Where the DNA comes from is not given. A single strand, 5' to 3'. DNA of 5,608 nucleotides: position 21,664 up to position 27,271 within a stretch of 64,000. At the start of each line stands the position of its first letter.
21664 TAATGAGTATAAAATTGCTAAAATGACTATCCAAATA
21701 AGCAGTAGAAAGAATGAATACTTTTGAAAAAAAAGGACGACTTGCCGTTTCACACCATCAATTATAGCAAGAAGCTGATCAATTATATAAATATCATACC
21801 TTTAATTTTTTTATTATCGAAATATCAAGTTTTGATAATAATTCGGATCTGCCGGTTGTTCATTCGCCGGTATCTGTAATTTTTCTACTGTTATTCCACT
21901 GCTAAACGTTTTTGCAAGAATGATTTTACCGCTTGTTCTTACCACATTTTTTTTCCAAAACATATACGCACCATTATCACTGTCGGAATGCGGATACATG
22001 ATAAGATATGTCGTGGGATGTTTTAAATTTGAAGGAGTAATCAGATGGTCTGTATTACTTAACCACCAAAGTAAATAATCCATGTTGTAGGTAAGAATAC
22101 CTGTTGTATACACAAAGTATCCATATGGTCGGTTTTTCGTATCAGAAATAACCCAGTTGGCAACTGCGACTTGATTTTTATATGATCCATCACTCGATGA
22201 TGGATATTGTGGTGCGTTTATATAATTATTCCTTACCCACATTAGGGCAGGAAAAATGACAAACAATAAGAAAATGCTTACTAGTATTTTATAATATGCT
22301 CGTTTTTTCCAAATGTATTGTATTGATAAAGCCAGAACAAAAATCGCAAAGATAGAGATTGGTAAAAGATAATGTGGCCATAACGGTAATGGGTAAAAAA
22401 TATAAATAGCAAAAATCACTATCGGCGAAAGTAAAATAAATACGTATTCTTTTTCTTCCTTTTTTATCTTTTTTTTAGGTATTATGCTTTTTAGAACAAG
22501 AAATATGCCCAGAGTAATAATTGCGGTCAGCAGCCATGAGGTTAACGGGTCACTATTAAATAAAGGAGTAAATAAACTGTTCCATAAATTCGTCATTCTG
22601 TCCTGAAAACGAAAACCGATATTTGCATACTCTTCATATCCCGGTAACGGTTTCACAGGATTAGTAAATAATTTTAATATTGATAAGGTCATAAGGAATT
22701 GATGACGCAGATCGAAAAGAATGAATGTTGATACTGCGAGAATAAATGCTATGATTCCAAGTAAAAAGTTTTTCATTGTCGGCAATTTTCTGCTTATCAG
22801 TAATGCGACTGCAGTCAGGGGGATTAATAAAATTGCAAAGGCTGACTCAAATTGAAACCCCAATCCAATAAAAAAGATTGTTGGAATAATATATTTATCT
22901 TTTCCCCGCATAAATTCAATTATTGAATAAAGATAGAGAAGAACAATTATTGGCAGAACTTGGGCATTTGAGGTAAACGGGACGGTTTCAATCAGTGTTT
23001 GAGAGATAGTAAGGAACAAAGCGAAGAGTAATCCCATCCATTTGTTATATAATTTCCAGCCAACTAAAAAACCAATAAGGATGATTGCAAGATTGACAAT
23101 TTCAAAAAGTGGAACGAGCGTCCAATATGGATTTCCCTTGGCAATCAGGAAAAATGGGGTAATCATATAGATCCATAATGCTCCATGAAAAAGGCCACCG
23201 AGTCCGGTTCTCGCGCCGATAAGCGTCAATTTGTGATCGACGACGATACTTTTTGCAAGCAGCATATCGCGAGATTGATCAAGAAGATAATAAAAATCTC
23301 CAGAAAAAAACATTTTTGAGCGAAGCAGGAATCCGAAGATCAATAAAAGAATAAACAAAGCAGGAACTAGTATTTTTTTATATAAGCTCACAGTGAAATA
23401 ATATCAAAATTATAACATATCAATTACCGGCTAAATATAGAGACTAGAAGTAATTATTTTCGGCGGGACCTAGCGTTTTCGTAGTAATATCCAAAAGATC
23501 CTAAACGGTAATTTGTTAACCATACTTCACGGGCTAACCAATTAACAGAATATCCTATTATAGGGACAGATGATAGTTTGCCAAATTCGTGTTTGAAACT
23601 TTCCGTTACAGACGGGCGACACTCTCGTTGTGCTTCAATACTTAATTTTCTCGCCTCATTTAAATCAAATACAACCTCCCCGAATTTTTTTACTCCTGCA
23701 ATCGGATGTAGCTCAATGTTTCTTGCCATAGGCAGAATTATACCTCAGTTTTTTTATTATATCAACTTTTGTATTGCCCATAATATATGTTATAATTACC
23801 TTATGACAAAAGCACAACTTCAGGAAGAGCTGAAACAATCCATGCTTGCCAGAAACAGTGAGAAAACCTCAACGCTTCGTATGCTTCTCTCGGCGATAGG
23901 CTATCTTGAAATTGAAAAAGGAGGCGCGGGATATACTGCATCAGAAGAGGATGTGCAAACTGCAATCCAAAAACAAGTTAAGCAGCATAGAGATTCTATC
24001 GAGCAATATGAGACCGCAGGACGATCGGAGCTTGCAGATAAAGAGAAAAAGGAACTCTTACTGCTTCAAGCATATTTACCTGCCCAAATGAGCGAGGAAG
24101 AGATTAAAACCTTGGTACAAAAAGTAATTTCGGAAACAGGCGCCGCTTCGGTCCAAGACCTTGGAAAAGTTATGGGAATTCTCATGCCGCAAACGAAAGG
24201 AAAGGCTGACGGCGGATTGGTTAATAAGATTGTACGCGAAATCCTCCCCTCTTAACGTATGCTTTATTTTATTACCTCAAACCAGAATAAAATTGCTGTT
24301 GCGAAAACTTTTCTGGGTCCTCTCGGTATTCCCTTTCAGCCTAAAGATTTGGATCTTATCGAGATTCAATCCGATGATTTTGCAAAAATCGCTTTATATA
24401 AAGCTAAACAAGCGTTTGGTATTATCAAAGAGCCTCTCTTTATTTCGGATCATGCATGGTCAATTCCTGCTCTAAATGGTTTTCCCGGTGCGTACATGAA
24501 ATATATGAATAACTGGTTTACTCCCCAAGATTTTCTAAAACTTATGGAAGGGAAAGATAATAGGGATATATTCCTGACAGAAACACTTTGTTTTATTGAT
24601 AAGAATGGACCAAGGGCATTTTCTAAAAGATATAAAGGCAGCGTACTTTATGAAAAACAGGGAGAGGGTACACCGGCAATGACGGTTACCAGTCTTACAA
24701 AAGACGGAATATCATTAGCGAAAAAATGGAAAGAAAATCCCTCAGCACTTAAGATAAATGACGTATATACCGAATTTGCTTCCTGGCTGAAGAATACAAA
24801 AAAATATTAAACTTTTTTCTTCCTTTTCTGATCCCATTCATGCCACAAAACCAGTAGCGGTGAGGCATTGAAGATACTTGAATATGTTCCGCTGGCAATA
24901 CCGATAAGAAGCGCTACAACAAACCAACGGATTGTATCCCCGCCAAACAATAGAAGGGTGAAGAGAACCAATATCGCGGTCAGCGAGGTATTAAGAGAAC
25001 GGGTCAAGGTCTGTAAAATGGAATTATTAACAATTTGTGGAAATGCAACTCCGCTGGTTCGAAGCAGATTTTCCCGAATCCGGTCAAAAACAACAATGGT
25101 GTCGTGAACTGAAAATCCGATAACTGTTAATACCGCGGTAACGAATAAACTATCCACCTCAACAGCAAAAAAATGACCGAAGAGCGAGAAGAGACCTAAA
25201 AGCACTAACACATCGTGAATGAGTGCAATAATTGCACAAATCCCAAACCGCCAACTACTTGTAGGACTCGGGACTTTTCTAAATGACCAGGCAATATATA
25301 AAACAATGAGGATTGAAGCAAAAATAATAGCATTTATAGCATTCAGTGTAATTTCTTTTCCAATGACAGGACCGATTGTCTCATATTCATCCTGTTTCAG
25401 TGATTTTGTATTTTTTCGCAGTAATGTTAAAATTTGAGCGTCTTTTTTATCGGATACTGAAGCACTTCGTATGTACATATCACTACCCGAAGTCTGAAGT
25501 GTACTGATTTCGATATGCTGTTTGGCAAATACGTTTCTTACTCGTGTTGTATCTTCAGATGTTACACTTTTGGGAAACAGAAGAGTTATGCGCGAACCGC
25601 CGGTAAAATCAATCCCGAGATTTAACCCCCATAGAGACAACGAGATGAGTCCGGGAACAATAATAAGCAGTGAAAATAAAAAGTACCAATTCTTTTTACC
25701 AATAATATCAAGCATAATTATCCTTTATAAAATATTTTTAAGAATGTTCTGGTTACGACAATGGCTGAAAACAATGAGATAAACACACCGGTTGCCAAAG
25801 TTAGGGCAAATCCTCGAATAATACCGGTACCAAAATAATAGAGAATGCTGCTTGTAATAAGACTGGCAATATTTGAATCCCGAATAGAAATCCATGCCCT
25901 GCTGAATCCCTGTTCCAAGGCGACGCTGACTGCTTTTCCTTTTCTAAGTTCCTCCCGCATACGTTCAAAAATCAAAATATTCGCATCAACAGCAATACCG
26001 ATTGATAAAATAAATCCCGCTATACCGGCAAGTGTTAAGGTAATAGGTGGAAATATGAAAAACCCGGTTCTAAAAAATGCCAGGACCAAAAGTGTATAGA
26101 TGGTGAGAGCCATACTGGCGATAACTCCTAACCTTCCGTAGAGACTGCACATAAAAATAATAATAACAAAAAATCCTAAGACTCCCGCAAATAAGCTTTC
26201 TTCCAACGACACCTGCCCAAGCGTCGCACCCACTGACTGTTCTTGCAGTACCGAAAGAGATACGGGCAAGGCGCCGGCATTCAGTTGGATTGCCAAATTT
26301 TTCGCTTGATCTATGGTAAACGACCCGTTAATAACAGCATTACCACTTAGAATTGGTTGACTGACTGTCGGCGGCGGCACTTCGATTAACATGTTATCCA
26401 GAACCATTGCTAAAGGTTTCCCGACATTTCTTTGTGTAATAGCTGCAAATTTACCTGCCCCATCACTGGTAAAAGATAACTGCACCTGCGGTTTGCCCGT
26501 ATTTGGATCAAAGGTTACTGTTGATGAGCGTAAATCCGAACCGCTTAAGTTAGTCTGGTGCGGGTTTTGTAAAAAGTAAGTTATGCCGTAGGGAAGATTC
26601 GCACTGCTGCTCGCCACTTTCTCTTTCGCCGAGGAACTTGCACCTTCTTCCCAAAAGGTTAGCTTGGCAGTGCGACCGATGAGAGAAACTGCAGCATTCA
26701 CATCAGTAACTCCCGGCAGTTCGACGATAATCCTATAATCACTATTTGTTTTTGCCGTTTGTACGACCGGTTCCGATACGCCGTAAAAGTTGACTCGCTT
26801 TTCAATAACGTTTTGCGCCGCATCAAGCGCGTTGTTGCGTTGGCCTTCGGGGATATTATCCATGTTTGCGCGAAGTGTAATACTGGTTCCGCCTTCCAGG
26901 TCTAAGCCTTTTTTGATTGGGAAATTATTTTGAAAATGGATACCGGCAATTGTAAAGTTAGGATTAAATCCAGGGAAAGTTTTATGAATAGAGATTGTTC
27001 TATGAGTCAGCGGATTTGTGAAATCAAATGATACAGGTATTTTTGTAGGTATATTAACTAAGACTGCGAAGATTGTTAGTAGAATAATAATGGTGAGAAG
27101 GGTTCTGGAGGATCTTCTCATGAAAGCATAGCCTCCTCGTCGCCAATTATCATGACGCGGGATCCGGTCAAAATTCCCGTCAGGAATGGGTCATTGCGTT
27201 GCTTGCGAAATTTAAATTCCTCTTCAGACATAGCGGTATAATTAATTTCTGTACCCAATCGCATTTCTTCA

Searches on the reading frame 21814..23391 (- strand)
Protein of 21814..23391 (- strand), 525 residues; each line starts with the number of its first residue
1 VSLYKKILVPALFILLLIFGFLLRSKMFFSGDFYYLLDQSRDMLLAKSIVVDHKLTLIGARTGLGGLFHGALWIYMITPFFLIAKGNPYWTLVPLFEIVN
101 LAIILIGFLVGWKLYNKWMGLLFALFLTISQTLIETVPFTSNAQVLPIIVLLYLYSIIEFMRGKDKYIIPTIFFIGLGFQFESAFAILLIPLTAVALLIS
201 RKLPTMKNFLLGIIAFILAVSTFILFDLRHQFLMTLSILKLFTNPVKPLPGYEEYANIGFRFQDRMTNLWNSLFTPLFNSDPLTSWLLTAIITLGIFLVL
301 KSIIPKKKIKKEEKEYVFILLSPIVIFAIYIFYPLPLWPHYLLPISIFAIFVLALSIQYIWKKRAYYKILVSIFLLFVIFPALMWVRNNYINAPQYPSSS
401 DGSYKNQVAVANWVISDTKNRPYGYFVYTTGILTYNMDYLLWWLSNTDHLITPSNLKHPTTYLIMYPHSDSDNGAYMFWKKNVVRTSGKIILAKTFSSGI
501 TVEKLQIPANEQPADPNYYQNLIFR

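Call 45: search_protein_families(library=pfam, proteins=[window:21814-23391:-], max_evalue=0.001)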
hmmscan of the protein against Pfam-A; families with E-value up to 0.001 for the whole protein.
window:21814-23391:- (525 aa): 1 family
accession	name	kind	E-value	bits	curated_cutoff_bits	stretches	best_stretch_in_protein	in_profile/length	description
PF13231.12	PMT_2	-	0.0006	20.5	26.1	1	74-222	7-156/160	Dolichyl-phosphate-mannose-protein mannosyltransferase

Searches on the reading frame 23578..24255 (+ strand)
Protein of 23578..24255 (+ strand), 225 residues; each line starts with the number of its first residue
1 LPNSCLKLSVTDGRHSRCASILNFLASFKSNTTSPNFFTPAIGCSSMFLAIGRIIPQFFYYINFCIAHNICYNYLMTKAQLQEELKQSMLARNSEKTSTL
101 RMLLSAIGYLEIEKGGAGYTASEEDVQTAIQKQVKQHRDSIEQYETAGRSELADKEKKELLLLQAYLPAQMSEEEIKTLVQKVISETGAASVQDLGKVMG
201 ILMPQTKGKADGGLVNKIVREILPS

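Call 45: search_protein_families(library=pfam, proteins=[window:23578-24255:+], max_evalue=0.001)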
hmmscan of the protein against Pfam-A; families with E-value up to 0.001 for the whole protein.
window:23578-24255:+ (225 aa): 2 families
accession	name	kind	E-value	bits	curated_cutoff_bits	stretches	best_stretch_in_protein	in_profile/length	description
PF09424.15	YqeY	-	8.2e-48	162.6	27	1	78-223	1-143/143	Yqey-like protein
PF02637.23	GatB_Yqey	-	3.4e-06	27.5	27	1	169-223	86-148/148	GatB domain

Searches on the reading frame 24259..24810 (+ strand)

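Call 45: search_protein_families(library=pfam, proteins=[window:24259-24810:+], max_evalue=0.001)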
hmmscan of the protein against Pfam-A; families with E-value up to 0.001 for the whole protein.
window:24259-24810:+ (183 aa): 1 family
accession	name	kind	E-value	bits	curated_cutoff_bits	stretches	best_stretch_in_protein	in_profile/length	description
PF01725.21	Ham1p_like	-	2.3e-17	64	22.5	1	2-137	1-145/186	Ham1 family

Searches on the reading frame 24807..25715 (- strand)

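Call 45: search_protein_families(library=pfam, proteins=[window:24807-25715:-], max_evalue=0.001)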
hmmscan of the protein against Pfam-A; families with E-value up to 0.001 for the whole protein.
window:24807-25715:- (302 aa): 2 families
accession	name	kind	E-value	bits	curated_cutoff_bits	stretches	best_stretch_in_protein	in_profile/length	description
PF02355.23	SecD_SecF_C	-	2.3e-57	193.9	20.5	1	97-293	4-188/189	Protein export membrane protein SecD/SecF, C-terminal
PF07549.19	Sec_GG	-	6e-07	29.2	20.3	1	30-47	7-24/28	SecD/SecF GG Motif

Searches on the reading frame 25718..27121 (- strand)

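Call 45: search_protein_families(library=pfam, proteins=[window:25718-27121:-], max_evalue=0.001)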
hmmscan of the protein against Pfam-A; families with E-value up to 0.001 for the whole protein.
window:25718-27121:- (467 aa): 5 families
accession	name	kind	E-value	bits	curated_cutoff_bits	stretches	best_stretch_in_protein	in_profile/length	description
PF22599.2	SecDF_P1_head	-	2.4e-28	98.7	27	1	184-287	15-114/114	SecDF, P1 head subdomain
PF21760.3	SecD_1st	-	1.3e-18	66.6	27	1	100-158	2-57/60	Protein translocase subunit SecDF, P1 domain, N-terminal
PF02355.23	SecD_SecF_C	-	5.5e-11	42.7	20.5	1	288-464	12-186/189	Protein export membrane protein SecD/SecF, C-terminal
PF03176.21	MMPL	-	0.0001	21.8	20.5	1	303-455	139-293/333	MMPL family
PF07549.19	Sec_GG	-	0.00063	19.6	20.3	0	67-87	6-26/28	SecD/SecF GG Motif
